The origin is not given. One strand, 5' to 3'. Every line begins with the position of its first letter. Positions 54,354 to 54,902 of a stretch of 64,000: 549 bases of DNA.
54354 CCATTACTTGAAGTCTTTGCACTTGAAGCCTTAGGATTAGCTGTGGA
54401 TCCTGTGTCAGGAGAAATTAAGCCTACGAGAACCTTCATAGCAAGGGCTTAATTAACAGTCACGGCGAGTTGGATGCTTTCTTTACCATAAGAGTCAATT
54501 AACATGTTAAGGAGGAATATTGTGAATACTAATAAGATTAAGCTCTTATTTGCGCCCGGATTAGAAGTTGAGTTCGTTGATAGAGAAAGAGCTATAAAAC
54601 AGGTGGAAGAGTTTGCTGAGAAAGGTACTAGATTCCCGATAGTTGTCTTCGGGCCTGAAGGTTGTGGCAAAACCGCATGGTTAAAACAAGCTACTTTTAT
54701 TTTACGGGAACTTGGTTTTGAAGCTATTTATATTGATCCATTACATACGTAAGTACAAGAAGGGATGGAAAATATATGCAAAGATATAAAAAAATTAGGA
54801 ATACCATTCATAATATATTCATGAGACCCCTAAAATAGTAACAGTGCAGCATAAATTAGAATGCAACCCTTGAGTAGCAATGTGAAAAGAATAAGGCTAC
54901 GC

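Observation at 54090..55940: Foreign GC-rich island encoding a retropepsin-like protease and an archaeal AAA ATPase, plus a truncated duplicate, inserted inside the glycan-biosynthesis locus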

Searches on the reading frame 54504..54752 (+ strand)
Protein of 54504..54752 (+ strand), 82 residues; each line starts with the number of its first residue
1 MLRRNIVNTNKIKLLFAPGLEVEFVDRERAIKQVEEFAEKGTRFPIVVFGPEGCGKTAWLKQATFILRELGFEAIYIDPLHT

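Call 3: search_protein_families(library=pfam, proteins=[window:54504-54752:+], max_evalue=0.1)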
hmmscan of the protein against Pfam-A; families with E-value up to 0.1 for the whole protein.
window:54504-54752:+ (82 aa): 7 families
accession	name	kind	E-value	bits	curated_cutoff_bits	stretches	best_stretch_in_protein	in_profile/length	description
PF01637.24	ATPase_2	-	5.6e-21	75.8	33.2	1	24-82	1-59/225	ATPase domain predominantly from Archaea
PF13191.12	AAA_16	-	0.011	16.7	32.6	1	23-66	1-47/167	AAA ATPase domain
PF25199.1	nSTAND_NTPase5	-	0.018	15.3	34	1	32-78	30-77/145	Novel STAND NTPase 5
PF24389.1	ORC-CDC6-like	-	0.044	12.9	27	1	35-62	24-51/571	ORC-CDC6-like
PF13401.12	AAA_22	-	0.048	14.4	27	1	45-78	7-40/130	AAA domain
PF00910.28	RNA_helicase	-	0.085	13.8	21.5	0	46-71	1-27/105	RNA helicase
PF13604.12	AAA_30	-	0.095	12.9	27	0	34-75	10-50/191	AAA domain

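Call 4: search_protein_families(library=ncbifam, proteins=[window:54504-54752:+], max_evalue=0.1)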
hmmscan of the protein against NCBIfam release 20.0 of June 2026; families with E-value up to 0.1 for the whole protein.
window:54504-54752:+ (82 aa): 9 families
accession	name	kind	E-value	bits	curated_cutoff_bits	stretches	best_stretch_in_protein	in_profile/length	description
NF009067.0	PRK12402.1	equivalog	0.00018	20.6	317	1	16-60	9-53/340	replication factor C small subunit 2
NF009087.0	PRK12422.1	equivalog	0.00036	19.8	657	1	38-77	136-175/455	chromosomal replication initiator protein DnaA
TIGR03420.1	DnaA_homol_Hda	equivalog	0.00074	19.1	194.8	1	28-78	23-73/226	DnaA regulatory inactivator Hda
NF003230.0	PRK04195.1-6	equivalog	0.0014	17.4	441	1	27-75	23-68/494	replication factor C large subunit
TIGR02868.1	CydC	equivalog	0.0063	15.2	329.05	1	16-63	336-381/530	thiol reductant ABC exporter subunit CydC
NF040586.1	FxSxx_TPR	equivalog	0.021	13.3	300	1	22-58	6-40/830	FxSxx-COOH system tetratricopeptide repeat protein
NF053861.1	DS8_antiphage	equivalog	0.062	11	790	1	32-78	358-405/994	anti-phage protein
NF041815.1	Avs4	equivalog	0.063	10.4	1500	1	25-62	189-224/1579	AVAST type 4 anti-phage nuclease Avs4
NF008421.0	PRK11248.1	equivalog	0.092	12.2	357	1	45-66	29-51/255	taurine ABC transporter ATP-binding subunit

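Call 5: search_protein_families(library=padloc, proteins=[window:54504-54752:+], max_evalue=0.1)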
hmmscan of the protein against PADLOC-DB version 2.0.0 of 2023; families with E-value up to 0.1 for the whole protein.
window:54504-54752:+ (82 aa): 5 families
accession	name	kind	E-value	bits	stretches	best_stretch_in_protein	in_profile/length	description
PDLC01993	RtcR--CARF_AAA_HTH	-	0.0086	12.5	1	21-59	183-220/523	-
PDLC04787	PDC-S01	-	0.012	12.4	1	23-71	9-55/412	-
PDLC02196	IetA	-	0.026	12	1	29-71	106-147/374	-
PDLC01994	RtcR_PspF1--CARF_AAA_HTH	-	0.042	10.9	1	26-59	166-197/468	-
PDLC01734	typeIV_RecD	-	0.045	10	1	46-74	357-385/763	RecD_0_IVD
